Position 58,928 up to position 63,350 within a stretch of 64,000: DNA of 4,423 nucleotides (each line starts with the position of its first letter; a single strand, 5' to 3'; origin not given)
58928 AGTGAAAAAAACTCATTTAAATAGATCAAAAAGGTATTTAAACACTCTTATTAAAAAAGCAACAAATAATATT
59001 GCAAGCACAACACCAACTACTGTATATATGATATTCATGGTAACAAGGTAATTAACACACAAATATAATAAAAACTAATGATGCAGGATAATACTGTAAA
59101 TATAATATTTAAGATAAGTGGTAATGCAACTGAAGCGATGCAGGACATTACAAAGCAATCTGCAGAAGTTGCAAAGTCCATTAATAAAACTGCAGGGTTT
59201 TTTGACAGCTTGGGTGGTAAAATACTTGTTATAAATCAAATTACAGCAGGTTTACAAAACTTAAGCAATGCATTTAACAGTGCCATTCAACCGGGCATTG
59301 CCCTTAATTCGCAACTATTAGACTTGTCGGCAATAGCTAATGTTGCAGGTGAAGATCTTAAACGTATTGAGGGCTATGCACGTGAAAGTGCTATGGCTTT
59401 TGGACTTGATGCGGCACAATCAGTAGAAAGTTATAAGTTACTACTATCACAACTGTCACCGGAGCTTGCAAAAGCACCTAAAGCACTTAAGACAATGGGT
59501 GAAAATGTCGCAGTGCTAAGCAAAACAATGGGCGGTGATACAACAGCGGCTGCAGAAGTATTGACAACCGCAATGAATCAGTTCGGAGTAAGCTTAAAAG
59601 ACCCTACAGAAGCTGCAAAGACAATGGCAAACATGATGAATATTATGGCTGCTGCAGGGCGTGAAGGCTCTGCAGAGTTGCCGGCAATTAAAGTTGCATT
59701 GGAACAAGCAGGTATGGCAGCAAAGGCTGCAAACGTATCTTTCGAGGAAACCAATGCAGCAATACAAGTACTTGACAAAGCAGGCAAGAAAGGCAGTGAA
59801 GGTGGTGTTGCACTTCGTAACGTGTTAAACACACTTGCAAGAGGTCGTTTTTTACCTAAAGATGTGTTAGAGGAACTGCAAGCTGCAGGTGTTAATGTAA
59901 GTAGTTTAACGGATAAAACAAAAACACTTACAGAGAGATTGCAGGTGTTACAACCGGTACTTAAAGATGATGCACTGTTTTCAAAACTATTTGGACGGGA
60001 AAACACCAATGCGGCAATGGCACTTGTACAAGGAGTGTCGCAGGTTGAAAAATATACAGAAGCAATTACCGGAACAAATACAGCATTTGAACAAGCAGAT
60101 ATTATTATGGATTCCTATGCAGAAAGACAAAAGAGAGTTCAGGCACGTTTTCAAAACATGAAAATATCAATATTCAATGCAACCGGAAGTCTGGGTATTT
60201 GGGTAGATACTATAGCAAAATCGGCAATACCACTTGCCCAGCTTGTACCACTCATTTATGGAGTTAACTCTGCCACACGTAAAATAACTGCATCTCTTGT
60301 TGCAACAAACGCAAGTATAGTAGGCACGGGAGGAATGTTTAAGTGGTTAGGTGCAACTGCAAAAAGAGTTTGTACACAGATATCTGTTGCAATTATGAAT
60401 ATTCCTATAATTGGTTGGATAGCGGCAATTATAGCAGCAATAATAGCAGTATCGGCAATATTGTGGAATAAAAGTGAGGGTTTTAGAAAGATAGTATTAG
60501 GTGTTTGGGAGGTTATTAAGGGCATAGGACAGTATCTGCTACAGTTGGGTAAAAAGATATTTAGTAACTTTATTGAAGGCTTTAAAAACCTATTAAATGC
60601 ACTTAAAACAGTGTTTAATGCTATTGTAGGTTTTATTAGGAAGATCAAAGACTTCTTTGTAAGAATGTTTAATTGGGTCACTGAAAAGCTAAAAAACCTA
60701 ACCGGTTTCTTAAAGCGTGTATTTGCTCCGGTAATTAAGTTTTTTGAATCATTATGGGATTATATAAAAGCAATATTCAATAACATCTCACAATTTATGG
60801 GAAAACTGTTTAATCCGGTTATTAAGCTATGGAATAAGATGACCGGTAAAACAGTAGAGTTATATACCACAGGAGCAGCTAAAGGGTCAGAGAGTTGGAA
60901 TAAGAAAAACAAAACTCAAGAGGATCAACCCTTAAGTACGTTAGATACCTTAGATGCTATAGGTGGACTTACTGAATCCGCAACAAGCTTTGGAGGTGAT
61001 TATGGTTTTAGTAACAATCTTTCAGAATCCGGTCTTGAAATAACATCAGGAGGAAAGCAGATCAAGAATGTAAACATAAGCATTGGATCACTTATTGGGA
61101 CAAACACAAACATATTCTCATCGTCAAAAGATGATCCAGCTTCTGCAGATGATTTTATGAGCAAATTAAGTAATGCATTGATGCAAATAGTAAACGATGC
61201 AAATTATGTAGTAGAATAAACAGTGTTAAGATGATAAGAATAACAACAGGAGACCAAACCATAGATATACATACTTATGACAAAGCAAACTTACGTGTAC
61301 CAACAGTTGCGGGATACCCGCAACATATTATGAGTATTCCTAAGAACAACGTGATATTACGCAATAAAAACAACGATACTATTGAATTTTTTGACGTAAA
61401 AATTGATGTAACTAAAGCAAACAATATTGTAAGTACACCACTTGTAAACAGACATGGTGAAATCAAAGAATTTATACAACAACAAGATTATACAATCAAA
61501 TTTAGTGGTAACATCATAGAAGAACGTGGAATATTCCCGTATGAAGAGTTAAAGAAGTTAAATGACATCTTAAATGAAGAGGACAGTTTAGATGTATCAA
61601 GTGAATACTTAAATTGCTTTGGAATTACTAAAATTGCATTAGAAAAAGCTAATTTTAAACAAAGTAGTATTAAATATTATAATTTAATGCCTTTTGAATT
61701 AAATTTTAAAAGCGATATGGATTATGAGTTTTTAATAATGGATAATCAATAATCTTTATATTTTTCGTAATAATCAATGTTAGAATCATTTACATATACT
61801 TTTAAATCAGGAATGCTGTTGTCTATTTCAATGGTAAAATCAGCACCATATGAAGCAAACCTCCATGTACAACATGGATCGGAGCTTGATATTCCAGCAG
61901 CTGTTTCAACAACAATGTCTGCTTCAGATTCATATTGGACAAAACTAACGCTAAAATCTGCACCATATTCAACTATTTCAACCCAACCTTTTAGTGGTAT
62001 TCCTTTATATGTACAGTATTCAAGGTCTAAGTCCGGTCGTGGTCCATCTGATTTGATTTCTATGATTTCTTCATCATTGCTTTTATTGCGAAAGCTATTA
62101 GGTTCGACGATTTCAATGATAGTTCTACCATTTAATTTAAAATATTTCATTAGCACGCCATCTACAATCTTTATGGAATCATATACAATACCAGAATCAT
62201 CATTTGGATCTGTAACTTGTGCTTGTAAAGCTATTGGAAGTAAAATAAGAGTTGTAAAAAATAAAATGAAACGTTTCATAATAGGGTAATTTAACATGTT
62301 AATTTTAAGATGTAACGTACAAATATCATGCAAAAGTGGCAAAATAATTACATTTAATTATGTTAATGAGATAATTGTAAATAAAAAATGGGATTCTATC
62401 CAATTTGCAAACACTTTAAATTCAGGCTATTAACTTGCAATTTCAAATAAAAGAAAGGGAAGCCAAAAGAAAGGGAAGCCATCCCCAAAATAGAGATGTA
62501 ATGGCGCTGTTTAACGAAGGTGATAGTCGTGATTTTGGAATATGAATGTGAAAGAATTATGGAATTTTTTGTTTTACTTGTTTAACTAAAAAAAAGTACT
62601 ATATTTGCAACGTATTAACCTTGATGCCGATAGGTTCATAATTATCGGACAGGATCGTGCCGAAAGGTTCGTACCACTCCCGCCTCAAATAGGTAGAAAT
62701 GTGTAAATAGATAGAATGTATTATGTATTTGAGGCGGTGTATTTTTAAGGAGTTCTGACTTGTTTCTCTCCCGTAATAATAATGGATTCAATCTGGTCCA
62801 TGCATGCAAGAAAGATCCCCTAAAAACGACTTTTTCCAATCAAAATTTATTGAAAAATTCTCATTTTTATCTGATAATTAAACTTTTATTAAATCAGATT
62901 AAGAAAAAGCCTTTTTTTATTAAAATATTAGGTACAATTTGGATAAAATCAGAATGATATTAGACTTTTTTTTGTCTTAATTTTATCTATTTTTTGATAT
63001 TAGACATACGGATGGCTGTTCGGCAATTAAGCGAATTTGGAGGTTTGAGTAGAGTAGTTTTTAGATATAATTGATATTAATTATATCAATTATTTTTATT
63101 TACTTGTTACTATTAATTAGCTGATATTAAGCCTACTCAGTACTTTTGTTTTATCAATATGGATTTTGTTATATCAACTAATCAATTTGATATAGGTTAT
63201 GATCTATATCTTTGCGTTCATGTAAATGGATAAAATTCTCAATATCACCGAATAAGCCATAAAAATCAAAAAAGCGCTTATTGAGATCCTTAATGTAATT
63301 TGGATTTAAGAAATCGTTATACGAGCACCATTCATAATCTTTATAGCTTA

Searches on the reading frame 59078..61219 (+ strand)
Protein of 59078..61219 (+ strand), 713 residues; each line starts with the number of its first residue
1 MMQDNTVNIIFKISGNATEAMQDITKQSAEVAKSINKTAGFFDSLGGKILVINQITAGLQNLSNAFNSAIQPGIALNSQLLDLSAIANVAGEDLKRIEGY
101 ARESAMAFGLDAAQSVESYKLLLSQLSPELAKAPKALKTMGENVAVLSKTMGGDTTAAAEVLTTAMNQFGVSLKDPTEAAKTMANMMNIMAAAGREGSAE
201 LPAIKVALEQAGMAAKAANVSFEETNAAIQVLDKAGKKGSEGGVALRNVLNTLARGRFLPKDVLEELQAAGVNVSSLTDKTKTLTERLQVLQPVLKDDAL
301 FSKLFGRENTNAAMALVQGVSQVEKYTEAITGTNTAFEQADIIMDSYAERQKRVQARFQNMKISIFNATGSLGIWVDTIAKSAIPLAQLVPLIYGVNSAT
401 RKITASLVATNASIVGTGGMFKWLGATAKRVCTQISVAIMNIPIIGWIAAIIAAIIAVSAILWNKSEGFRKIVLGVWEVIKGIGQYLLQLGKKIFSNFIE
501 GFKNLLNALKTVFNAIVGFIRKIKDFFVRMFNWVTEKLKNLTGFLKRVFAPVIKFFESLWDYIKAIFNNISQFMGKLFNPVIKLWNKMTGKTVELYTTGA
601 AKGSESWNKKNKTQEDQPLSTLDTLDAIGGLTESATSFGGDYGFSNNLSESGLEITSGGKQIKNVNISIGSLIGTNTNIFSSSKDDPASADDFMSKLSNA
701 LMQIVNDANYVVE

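Call 10: search_protein_families(library=pfam, proteins=[window:59078-61219:+])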
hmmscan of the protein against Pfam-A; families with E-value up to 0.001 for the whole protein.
window:59078-61219:+ (713 aa): 1 family
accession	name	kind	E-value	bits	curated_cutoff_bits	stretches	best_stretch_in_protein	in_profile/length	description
PF10145.14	PhageMin_Tail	-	8.5e-26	91.5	33.2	1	103-306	6-201/201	Phage-related minor tail protein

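Call 13: find_encoding_contigs(protein=window:59078-61219:+, flank=10000, max_places=6)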
Protein window:59078-61219:+ (713 aa): 2 contigs read that carry it; 2 places shown.
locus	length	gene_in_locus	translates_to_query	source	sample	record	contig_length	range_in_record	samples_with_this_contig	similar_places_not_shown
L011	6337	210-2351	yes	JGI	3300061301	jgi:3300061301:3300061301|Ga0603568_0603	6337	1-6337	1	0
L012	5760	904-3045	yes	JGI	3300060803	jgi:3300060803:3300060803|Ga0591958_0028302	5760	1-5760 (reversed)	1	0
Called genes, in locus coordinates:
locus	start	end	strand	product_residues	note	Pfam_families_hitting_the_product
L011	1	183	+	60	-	?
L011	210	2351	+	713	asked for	PF10145:PhageMin_Tail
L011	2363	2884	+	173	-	PF19512:DUF6046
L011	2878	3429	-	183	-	PF19647:Septknot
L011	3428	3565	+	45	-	-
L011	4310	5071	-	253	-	-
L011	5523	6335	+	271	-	?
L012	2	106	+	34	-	?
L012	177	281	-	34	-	-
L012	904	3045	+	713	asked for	PF10145:PhageMin_Tail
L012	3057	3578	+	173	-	PF19512:DUF6046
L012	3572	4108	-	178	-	PF19647:Septknot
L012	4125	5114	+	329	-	-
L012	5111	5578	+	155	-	-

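Call 44: find_related_loci(query=window:59078-61219:+, collection=viral_contigs, flank=10000)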
Query window:59078-61219:+ (713 aa) in viral_contigs; peptide patterns used: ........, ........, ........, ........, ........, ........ (x = any residue, [..] = any of these).
7 stretches matched a pattern; 2 encode a relative of the query (tblastn E <= 1e-3); 2 distinct loci.
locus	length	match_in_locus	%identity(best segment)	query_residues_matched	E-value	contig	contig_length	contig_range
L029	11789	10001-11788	43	5-608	3e-128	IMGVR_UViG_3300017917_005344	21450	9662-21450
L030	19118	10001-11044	52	52-406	2e-112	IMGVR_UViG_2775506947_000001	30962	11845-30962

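Call 66: search_protein_families(library=phrogs, proteins=[window:59078-61219:+], max_evalue=0.001)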
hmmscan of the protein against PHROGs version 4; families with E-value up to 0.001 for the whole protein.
window:59078-61219:+ (713 aa): 19 families
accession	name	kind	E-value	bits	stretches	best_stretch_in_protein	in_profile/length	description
phrog_991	-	tail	7.2e-37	127.6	1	10-651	218-826/1966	tail length tape measure protein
phrog_28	-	tail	1.6e-36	127.3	1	48-618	259-710/1228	tail length tape measure protein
phrog_1272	-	tail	1.1e-33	117.2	1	20-681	194-898/1606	tail length tape measure protein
phrog_58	-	tail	1e-29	104.6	1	23-637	289-909/1544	tail length tape measure protein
phrog_9696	-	tail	6.7e-22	78.1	1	16-341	27-341/1415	tail length tape measure protein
phrog_1533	-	tail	6.1e-21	74.7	1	19-461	196-668/1688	tail length tape measure protein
phrog_4704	-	tail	9.7e-16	58.5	1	16-403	153-535/625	tail length tape measure protein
phrog_1293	-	tail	5.2e-15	55.4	1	136-364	245-480/1424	tail length tape measure protein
phrog_8462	-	tail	3.4e-11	43.6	1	267-518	142-380/672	tail length tape measure protein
phrog_167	-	tail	3.4e-11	42.6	1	16-686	222-892/1555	tail length tape measure protein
phrog_5218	-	unknown function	1.2e-10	41.2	1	15-486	169-659/1599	-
phrog_5493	-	tail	3.7e-09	36.4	2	139-253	132-238/1102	tail length tape measure protein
phrog_4070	-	tail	6.6e-08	32.1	1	457-587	201-334/989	tail length tape measure protein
phrog_9228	-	tail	3.3e-07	29.9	1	31-484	176-654/1425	tail length tape measure protein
phrog_38390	-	tail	4e-06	26.2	1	183-369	158-342/1029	tail length tape measure protein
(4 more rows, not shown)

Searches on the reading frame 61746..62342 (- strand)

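Call 10: search_protein_families(library=pfam, proteins=[window:61746-62342:-])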
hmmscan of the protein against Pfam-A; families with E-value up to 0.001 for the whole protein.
window:61746-62342:- (198 aa): 0 families

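Call 66: search_protein_families(library=phrogs, proteins=[window:61746-62342:-], max_evalue=0.001)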
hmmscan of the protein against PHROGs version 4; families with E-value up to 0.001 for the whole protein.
window:61746-62342:- (198 aa): 1 family
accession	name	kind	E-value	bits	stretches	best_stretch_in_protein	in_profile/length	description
phrog_6462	-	unknown function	3e-10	41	1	109-184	24-95/103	-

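Call 86: search_protein_families(library=pfam, proteins=[window:61746-62342:-], max_evalue=10)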
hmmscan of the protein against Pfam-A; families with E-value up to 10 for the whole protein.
window:61746-62342:- (198 aa): 0 families

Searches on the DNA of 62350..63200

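Call 101: search_rna_families(source=window, start=62350, end=63200, threshold=evalue, max_evalue=1)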
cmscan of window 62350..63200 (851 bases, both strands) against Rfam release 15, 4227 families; matches with E-value up to 1: 0.
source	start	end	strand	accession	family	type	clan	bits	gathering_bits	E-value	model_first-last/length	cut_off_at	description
